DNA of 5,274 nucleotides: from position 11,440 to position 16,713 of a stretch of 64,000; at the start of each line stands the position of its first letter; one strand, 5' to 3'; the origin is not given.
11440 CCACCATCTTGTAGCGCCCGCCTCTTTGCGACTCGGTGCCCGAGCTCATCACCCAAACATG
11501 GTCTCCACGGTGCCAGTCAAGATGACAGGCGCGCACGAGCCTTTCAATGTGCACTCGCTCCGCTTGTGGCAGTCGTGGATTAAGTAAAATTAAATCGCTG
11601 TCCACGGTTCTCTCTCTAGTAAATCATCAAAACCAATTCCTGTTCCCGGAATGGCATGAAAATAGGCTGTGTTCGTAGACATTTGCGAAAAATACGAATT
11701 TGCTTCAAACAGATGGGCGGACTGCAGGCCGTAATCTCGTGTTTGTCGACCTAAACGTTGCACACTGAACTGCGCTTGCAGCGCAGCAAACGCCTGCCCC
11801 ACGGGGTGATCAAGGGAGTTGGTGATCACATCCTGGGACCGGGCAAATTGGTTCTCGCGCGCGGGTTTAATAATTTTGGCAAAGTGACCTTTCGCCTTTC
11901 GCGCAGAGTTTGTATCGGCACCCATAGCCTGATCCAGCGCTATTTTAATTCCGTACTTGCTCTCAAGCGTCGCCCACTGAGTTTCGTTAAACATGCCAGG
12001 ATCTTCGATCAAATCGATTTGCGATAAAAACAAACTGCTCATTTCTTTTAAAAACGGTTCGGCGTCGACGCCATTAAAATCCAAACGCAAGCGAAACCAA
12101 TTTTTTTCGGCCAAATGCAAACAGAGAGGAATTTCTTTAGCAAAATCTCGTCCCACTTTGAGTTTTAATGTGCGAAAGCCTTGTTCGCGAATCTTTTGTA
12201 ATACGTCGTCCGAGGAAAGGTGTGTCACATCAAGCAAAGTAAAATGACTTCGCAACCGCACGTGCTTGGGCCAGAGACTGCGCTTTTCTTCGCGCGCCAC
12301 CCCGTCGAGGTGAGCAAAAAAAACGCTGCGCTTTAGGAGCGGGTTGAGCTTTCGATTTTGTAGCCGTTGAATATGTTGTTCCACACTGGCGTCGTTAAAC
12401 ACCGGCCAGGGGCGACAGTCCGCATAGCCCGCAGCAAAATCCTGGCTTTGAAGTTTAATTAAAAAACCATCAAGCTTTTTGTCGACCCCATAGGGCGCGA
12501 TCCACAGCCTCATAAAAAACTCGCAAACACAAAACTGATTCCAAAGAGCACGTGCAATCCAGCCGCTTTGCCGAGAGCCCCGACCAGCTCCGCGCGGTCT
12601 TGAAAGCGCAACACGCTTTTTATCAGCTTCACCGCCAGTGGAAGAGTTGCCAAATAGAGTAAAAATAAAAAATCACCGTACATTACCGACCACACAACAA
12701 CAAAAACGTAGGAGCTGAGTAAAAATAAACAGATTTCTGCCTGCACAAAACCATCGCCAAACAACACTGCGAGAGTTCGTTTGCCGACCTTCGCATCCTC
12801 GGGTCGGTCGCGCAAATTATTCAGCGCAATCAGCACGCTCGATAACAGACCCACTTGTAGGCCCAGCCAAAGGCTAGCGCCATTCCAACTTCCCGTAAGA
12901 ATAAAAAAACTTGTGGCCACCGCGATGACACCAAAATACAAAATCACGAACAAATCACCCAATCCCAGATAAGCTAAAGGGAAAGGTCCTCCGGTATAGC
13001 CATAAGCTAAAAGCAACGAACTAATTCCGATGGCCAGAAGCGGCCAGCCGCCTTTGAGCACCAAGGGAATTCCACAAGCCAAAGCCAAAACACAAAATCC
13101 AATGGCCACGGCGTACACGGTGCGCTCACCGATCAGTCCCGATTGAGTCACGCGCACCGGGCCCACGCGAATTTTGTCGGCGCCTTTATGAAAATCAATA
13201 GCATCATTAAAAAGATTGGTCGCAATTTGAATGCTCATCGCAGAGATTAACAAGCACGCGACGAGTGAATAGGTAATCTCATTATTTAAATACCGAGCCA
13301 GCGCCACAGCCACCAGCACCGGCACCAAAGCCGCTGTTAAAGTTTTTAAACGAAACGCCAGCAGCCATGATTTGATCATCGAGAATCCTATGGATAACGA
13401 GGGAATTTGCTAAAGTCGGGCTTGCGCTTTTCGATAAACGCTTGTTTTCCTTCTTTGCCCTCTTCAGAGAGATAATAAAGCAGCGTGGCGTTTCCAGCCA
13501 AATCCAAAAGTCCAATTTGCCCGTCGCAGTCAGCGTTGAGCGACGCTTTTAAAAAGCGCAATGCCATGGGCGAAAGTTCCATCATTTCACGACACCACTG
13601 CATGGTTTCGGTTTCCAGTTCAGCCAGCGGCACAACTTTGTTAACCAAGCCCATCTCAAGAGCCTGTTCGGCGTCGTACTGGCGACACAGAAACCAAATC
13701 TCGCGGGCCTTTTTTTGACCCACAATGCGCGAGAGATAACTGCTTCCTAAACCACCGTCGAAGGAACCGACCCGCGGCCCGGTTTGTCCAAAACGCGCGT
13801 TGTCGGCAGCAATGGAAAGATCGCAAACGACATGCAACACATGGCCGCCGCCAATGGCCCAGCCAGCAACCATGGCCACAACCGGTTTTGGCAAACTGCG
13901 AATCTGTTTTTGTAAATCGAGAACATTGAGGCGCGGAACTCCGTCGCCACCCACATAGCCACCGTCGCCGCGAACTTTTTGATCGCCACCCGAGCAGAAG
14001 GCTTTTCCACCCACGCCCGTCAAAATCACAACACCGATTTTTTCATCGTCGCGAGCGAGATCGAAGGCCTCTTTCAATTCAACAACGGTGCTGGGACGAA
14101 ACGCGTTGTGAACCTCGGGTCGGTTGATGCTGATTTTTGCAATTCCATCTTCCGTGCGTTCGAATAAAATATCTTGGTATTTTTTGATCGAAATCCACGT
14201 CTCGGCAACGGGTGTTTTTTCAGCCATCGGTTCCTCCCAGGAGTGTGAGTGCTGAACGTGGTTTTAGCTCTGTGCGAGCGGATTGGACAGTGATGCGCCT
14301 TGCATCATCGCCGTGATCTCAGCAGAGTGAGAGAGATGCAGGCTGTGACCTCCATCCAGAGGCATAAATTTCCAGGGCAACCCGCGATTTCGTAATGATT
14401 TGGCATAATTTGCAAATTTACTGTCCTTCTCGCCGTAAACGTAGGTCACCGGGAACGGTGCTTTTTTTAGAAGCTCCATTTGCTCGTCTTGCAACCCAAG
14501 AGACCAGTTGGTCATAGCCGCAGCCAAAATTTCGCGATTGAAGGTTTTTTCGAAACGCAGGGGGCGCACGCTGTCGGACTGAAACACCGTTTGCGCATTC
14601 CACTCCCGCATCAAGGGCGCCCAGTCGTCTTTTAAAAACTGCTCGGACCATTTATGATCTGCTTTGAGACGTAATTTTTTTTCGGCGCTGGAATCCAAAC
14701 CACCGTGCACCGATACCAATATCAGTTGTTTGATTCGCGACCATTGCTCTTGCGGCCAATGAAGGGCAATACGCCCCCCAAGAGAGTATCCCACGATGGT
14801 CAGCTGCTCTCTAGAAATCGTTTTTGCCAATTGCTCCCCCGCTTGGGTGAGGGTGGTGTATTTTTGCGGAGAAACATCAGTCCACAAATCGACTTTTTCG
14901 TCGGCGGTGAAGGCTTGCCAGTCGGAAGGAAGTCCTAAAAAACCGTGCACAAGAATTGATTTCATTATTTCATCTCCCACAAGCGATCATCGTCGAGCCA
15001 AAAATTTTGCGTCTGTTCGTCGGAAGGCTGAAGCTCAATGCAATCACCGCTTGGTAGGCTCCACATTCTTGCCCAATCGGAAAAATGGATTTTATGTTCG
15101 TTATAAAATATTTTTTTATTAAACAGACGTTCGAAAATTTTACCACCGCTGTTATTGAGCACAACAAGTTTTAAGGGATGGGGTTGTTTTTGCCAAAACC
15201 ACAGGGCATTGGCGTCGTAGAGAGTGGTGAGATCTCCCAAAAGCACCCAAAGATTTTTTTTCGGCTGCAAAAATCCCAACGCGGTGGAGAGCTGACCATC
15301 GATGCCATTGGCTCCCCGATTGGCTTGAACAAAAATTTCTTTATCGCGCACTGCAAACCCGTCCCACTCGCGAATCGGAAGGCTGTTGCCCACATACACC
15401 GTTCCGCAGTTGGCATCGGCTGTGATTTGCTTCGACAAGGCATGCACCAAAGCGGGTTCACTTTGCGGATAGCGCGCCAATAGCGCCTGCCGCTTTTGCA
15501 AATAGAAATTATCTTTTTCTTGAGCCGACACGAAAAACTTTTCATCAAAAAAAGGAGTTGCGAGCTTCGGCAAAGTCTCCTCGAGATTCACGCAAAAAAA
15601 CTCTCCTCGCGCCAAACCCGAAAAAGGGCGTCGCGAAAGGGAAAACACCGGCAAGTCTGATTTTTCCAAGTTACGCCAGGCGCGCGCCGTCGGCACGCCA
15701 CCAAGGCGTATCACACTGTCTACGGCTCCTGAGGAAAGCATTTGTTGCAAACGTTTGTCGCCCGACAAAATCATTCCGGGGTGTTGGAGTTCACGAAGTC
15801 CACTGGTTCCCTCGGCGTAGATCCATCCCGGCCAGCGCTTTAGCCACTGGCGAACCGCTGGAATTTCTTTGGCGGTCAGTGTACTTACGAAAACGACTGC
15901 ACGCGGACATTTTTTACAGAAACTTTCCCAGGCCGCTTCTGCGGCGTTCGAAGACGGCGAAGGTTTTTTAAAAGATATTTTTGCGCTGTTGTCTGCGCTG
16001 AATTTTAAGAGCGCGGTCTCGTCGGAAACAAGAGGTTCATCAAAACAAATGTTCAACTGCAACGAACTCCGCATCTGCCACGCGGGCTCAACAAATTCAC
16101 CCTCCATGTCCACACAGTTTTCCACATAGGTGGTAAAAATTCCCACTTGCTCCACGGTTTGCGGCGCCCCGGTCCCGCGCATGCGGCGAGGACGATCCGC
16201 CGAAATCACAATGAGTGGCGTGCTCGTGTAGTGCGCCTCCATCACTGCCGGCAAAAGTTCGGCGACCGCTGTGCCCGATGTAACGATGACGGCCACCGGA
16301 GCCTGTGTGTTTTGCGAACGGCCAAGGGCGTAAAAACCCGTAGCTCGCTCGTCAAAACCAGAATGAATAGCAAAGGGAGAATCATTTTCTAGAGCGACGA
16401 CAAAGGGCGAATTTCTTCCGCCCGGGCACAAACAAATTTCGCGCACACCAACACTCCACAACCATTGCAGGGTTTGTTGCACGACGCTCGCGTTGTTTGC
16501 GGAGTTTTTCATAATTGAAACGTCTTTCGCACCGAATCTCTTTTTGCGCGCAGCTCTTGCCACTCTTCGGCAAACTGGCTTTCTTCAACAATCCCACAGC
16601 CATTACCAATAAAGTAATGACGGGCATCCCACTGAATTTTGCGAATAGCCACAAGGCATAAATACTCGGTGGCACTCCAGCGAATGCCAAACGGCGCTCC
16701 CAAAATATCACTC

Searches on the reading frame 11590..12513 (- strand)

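Call 48: search_protein_families(library=pfam, proteins=[window:11590-12513:-], max_evalue=0.0001)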
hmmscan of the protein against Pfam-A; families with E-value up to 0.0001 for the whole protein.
window:11590-12513:- (307 aa): 2 families
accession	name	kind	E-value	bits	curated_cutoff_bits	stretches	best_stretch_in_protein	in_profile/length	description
PF22015.1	OSBS_N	-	2.4e-13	50.1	27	1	12-72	21-77/78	O-succinylbenzoate synthase, N-terminal domain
PF13378.12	MR_MLE_C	-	2.3e-05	24.7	29.4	1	106-197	8-105/219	Enolase C-terminal domain-like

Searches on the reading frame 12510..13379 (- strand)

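Call 49: search_protein_families(library=pfam, proteins=[window:12510-13379:-], max_evalue=0.0001)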
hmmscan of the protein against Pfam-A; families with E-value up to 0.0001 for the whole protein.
window:12510-13379:- (289 aa): 1 family
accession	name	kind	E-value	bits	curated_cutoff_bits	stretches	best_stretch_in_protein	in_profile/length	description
PF01040.23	UbiA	-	5.7e-31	108.1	34.2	1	17-262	1-235/250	UbiA prenyltransferase family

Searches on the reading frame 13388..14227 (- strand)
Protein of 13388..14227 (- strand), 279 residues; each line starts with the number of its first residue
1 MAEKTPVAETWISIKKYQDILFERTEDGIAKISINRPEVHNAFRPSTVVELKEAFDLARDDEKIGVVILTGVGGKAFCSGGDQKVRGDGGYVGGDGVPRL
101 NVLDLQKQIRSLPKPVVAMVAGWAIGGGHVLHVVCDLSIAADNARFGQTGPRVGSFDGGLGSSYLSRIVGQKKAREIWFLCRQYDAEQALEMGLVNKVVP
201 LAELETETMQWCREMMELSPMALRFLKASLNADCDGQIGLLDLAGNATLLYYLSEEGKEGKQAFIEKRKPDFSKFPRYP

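Call 49: search_protein_families(library=pfam, proteins=[window:13388-14227:-], max_evalue=0.0001)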
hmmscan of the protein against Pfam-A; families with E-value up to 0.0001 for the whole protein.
window:13388-14227:- (279 aa): 2 families
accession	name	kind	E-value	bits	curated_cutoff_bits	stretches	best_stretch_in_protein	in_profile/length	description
PF00378.25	ECH_1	-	9e-77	258.2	27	1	25-273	2-249/251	Enoyl-CoA hydratase/isomerase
PF16113.10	ECH_2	-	8.4e-21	75.3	27.2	1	30-205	2-178/335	Enoyl-CoA hydratase/isomerase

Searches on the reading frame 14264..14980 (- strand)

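Call 49: search_protein_families(library=pfam, proteins=[window:14264-14980:-], max_evalue=0.0001)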
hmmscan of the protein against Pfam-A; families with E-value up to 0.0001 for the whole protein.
window:14264-14980:- (238 aa): 2 families
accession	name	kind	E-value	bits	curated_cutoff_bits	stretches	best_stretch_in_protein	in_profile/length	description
PF00561.26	Abhydrolase_1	-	1.7e-08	34.8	25.8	1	53-218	64-244/245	alpha/beta hydrolase fold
PF12697.13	Abhydrolase_6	-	2.9e-07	31.8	26.3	1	34-222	41-214/217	Alpha/beta hydrolase family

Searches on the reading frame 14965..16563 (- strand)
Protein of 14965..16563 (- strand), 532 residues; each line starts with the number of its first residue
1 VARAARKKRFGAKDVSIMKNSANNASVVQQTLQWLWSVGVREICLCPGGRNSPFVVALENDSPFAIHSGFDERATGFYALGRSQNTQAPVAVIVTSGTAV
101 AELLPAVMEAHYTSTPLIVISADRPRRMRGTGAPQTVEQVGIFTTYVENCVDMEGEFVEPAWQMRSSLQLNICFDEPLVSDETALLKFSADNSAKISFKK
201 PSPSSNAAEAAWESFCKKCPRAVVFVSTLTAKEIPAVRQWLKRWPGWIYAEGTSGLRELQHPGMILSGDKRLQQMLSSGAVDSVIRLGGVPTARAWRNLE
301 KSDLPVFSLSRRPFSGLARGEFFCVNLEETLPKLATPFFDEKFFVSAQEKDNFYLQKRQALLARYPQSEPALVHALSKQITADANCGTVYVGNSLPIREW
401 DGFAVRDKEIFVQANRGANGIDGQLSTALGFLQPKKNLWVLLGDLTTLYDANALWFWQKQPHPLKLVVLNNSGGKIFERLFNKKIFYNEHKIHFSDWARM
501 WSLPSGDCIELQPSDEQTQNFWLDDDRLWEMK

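Call 49: search_protein_families(library=pfam, proteins=[window:14965-16563:-], max_evalue=0.0001)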
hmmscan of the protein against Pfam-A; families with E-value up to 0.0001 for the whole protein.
window:14965-16563:- (532 aa): 1 family
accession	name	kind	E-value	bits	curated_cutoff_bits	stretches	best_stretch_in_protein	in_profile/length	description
PF02776.23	TPP_enzyme_N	-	7.9e-21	74.5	26.8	1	27-141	3-118/119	Thiamine pyrophosphate enzyme, N-terminal TPP binding domain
